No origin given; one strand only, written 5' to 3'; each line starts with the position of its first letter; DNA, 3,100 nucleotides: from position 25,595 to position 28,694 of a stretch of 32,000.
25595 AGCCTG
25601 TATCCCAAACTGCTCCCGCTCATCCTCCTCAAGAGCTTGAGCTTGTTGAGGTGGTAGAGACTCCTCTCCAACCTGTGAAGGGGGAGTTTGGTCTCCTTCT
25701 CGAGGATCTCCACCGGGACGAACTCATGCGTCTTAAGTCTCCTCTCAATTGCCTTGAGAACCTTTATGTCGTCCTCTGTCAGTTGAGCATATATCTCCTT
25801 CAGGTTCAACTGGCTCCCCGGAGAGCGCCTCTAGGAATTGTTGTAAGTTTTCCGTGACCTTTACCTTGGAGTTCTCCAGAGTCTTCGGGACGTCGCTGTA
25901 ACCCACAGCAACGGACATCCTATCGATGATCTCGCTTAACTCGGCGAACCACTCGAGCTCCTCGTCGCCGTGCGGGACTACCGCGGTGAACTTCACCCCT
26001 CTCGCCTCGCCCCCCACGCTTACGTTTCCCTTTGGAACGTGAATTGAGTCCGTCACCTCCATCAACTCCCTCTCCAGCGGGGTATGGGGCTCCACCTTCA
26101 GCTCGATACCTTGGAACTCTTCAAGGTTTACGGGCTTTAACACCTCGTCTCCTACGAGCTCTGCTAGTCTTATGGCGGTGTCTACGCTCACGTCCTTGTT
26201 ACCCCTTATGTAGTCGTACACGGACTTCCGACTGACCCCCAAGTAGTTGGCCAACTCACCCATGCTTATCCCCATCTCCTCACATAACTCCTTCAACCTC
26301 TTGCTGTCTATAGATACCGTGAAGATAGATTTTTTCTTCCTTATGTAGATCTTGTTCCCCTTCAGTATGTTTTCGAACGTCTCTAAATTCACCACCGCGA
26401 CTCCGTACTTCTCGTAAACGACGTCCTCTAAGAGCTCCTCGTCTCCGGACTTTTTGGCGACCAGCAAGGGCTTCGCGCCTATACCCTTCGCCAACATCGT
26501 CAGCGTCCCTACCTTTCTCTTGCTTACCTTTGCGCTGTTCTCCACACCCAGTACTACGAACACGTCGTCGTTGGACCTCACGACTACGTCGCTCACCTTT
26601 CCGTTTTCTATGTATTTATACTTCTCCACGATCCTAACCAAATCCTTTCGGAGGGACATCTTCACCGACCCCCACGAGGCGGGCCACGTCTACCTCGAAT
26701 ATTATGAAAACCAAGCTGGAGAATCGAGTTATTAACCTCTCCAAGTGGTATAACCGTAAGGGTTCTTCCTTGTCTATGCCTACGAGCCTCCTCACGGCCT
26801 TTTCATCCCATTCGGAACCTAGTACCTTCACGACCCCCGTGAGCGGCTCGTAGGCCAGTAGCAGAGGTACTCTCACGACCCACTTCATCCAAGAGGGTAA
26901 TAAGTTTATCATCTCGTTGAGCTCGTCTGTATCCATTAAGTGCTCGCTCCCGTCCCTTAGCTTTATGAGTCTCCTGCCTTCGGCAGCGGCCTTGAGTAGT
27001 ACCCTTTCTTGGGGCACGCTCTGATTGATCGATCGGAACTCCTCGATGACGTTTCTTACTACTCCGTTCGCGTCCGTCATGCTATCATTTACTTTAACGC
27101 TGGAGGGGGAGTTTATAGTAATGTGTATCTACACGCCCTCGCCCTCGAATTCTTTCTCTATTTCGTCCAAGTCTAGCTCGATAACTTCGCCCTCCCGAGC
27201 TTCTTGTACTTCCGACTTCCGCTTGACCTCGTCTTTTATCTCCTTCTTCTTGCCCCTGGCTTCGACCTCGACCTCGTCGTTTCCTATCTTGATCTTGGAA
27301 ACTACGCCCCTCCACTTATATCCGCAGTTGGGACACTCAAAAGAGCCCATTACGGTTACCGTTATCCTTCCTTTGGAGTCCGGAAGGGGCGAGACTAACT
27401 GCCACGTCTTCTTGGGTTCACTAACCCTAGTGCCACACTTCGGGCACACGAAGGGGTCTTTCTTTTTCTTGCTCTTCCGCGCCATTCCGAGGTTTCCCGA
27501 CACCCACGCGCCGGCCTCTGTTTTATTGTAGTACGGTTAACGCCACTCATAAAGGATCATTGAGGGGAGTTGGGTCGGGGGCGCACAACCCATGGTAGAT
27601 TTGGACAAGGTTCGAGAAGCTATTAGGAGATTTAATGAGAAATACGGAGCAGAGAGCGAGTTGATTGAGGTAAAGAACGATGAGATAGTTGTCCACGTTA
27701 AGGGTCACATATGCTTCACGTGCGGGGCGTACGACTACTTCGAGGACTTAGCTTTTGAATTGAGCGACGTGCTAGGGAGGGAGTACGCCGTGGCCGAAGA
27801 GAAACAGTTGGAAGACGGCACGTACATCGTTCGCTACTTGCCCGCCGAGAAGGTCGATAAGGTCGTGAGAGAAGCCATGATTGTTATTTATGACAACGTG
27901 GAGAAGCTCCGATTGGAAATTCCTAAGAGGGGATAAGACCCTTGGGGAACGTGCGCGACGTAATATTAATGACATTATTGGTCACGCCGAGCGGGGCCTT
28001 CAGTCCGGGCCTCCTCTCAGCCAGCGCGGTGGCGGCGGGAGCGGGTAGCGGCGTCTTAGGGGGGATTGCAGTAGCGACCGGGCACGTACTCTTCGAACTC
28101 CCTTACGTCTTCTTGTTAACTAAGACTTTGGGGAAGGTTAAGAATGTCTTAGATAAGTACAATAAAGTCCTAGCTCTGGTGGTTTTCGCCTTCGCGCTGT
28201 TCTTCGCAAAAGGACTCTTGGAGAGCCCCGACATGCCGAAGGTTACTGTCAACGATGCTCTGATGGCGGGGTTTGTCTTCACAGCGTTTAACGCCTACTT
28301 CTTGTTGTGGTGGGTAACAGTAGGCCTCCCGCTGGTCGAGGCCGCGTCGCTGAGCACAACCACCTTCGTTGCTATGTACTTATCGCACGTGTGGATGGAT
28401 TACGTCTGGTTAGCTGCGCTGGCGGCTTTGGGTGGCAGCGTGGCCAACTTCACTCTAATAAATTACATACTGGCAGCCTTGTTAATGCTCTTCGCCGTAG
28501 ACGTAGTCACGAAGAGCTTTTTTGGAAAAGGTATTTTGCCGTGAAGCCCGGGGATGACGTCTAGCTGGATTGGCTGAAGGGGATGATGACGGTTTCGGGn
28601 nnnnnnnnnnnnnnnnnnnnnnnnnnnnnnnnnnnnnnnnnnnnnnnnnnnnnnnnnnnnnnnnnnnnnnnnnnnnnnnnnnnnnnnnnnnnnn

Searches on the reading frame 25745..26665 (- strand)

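Call 93: search_protein_families(library=pfam, proteins=[window:25745-26665:-], max_evalue=0.001)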
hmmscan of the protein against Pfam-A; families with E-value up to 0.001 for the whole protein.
window:25745-26665:- (306 aa): 7 families
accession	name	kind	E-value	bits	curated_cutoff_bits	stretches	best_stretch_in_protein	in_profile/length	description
PF01381.28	HTH_3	-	1.2e-09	38.5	23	1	124-170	1-47/55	Helix-turn-helix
PF13560.12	HTH_31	-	2.2e-05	25.1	27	1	123-172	5-55/64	Helix-turn-helix domain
PF12728.13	HTH_17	-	0.00035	21.2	27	0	136-156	5-25/51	Helix-turn-helix domain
PF15943.11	YdaS_toxin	-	0.00039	20.6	30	0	125-171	2-47/65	Bacterial toxin YdaS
PF13443.12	HTH_26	-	0.0004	21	22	0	123-169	1-48/63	Cro/C1-type HTH DNA-binding domain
PF12844.13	HTH_19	-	0.00054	20.3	30.2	0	122-173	2-53/64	Helix-turn-helix domain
PF07022.19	Phage_CI_repr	-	0.00092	19.9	22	0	123-169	2-48/65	Bacteriophage CI repressor helix-turn-helix domain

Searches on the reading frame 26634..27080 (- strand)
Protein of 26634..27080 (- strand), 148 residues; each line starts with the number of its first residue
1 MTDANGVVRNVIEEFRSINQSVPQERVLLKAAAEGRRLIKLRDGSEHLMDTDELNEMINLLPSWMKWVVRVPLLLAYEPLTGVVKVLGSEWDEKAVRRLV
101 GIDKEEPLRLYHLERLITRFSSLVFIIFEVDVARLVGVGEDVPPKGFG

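Call 93: search_protein_families(library=pfam, proteins=[window:26634-27080:-], max_evalue=0.001)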
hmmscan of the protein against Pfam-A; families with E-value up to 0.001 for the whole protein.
window:26634-27080:- (148 aa): 1 family
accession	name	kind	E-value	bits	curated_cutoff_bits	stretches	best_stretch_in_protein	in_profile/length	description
PF01886.21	DUF61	-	3.5e-25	88.9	27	1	9-128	2-127/127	Protein of unknown function DUF61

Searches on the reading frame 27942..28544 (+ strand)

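Call 93: search_protein_families(library=pfam, proteins=[window:27942-28544:+], max_evalue=0.001)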
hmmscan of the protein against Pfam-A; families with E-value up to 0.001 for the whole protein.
window:27942-28544:+ (200 aa): 1 family
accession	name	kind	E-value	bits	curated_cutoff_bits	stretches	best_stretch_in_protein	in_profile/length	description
PF01810.24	LysE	-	8e-10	38.9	25.6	1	17-191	2-192/193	LysE type translocator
